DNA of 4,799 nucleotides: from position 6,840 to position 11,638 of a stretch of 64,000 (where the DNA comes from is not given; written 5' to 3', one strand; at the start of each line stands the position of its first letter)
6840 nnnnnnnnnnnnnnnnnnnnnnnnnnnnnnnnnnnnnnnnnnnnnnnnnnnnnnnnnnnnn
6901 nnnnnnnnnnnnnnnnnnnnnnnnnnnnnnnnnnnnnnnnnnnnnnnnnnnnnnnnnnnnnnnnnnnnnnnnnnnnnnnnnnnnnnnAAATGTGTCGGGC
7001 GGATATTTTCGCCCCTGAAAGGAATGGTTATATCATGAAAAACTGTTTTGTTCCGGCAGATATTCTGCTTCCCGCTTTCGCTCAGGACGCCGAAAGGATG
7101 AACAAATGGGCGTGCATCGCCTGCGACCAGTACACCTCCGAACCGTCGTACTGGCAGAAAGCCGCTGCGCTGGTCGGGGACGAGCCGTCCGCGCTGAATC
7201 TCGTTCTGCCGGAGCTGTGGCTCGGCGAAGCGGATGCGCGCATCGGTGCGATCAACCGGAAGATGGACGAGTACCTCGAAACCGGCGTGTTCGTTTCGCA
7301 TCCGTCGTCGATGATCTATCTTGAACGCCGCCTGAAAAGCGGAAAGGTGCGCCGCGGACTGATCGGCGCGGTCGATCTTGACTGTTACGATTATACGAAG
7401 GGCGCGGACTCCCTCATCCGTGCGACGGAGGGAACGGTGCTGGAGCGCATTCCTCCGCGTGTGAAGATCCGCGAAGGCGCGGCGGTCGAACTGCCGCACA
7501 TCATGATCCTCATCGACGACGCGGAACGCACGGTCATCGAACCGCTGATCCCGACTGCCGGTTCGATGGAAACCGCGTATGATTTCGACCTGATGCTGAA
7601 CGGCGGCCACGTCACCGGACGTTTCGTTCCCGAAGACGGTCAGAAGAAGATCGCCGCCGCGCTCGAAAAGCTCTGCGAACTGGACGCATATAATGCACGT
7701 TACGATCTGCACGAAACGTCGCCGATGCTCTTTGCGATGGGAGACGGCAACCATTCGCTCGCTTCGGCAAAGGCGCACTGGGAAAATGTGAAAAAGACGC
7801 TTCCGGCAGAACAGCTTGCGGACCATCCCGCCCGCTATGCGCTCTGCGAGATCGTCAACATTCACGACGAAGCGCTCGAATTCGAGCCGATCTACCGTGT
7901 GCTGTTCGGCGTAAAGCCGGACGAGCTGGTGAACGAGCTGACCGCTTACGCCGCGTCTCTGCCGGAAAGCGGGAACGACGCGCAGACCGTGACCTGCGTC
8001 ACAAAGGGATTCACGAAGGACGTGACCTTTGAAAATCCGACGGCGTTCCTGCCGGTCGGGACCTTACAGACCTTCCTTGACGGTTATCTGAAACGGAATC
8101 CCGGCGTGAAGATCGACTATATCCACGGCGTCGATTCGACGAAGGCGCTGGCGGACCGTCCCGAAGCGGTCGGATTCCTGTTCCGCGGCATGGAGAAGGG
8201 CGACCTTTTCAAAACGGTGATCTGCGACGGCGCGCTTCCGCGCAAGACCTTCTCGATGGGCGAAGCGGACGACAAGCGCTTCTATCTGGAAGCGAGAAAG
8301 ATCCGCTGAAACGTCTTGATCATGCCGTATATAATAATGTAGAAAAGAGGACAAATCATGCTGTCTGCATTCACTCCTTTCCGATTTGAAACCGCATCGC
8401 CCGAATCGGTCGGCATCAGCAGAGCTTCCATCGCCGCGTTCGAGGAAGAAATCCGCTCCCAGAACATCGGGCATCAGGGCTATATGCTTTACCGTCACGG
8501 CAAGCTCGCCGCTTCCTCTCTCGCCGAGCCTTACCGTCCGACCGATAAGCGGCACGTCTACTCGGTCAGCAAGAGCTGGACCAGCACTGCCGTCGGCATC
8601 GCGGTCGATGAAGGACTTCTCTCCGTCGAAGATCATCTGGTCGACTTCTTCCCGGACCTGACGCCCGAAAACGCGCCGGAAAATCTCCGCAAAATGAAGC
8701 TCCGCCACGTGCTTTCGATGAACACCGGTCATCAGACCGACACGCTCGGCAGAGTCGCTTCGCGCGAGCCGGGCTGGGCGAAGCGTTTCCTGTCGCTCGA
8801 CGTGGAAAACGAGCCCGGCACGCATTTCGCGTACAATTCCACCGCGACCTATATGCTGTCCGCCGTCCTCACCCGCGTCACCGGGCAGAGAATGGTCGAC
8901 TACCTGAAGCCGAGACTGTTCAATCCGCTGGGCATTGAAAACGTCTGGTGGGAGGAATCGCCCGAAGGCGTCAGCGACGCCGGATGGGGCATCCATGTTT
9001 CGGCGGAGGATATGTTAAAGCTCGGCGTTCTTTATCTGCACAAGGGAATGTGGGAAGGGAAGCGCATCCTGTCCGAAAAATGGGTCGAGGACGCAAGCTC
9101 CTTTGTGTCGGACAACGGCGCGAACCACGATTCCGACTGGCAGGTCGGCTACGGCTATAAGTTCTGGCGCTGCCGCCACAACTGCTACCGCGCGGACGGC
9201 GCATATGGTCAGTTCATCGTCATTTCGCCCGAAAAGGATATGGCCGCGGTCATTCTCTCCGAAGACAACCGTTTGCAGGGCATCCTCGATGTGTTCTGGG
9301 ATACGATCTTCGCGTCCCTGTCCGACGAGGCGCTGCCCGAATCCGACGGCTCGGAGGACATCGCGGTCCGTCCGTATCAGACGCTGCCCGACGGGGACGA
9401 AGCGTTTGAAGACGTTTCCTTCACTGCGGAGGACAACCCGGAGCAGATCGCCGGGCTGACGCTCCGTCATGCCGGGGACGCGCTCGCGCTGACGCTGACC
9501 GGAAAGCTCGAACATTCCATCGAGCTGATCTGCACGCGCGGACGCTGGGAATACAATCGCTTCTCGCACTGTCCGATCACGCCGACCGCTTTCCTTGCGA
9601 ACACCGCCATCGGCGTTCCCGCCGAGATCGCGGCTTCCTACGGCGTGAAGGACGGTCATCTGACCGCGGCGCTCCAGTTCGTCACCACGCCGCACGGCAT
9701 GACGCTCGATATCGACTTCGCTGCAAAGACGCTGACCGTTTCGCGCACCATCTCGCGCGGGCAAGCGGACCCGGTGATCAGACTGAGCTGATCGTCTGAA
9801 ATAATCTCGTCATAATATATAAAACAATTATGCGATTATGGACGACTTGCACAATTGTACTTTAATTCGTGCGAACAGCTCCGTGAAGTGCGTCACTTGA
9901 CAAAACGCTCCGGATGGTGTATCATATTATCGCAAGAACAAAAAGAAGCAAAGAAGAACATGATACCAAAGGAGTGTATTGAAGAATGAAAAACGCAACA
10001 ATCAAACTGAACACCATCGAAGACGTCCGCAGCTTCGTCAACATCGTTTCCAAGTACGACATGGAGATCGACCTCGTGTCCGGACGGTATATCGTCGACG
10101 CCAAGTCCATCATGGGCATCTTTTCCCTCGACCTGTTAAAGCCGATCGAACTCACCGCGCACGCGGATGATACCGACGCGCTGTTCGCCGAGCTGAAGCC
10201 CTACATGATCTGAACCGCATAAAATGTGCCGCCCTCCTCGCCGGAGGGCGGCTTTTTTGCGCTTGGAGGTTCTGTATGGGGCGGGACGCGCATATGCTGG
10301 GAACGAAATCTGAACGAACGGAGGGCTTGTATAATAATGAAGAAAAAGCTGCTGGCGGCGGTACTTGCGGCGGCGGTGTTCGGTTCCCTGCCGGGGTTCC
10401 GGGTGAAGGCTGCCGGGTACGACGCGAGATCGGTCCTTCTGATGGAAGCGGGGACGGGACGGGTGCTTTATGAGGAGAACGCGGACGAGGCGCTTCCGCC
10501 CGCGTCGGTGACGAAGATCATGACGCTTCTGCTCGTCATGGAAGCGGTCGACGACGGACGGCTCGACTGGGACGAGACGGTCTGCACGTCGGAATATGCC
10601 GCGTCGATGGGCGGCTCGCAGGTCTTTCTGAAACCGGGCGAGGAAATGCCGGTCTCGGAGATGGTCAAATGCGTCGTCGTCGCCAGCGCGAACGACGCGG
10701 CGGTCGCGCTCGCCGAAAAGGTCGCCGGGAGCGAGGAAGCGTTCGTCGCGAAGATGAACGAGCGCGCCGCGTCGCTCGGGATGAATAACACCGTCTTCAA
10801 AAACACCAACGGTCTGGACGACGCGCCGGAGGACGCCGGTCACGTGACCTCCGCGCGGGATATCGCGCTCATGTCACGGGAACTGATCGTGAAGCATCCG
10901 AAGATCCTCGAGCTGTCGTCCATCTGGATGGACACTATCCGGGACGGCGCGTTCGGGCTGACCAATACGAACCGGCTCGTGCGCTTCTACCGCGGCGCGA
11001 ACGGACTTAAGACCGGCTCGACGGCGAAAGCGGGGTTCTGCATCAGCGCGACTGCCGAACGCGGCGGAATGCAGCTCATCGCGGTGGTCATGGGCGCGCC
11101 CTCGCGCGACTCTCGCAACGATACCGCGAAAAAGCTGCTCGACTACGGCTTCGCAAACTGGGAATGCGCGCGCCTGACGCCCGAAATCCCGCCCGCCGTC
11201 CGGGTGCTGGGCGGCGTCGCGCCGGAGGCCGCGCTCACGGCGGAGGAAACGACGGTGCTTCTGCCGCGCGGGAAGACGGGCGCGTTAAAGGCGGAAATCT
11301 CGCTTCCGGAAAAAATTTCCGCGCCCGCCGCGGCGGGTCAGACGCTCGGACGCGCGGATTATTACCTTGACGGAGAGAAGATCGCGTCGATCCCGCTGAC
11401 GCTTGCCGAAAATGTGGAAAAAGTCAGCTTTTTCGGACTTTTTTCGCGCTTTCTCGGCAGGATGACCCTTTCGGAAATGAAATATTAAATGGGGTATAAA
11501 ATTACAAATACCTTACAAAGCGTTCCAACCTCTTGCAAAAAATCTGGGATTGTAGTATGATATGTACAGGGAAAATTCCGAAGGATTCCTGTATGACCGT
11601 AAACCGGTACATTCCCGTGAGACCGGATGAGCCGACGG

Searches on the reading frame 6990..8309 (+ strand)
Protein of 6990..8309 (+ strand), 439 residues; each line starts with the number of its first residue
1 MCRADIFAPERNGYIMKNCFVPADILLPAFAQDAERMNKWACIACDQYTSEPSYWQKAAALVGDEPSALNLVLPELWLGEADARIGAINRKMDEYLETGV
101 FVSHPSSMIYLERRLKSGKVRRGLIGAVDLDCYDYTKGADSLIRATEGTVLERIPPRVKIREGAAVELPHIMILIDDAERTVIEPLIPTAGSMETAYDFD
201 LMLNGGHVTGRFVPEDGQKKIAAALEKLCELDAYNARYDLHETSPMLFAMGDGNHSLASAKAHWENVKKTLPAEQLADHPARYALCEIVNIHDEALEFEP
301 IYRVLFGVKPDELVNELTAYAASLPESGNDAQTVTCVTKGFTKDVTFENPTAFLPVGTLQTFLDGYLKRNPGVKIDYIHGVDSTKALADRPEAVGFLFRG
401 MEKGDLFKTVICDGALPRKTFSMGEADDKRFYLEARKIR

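Call 41: search_protein_families(library=pfam, proteins=[window:6990-8309:+], max_evalue=0.00001)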
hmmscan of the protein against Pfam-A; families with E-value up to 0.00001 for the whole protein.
window:6990-8309:+ (439 aa): 1 family
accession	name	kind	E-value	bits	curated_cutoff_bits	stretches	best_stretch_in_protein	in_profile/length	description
PF06245.16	DUF1015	-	1.6e-57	195.3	25.8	1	34-364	9-323/325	Protein of unknown function (DUF1015)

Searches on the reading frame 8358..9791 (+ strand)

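Call 41: search_protein_families(library=pfam, proteins=[window:8358-9791:+], max_evalue=0.00001)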
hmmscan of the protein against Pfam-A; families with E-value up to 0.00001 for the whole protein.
window:8358-9791:+ (477 aa): 1 family
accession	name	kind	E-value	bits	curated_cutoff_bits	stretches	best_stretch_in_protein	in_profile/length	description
PF00144.29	Beta-lactamase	-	6.1e-33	114.8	27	1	43-304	20-311/329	Beta-lactamase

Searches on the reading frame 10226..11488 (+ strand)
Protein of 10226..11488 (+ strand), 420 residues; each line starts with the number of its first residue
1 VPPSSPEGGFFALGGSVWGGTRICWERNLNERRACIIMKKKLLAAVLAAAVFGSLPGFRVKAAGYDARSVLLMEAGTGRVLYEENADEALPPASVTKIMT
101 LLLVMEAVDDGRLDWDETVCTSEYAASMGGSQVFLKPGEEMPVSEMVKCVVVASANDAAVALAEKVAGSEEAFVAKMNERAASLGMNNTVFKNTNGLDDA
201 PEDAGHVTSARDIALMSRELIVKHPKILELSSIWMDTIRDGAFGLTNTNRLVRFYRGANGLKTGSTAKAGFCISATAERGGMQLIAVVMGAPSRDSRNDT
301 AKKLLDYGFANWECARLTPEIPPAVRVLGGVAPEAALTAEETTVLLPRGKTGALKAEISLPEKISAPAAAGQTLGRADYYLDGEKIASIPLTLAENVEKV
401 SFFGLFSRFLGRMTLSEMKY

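Call 8: search_protein_families(library=pfam, proteins=[window:10226-11488:+])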
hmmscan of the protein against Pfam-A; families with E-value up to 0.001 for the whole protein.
window:10226-11488:+ (420 aa): 4 families
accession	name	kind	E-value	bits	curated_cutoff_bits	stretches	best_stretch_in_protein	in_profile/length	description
PF00768.25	Peptidase_S11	-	6.1e-74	248.9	27.6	1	60-292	5-238/239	D-alanyl-D-alanine carboxypeptidase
PF13354.11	Beta-lactamase2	-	5e-17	62.4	22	1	70-221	2-147/214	Beta-lactamase enzyme family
PF07943.18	PBP5_C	-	1.9e-13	50.8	21.2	1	336-399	28-91/91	Penicillin-binding protein 5, C-terminal domain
PF00144.29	Beta-lactamase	-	3.4e-06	26.9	27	1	65-125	12-83/329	Beta-lactamase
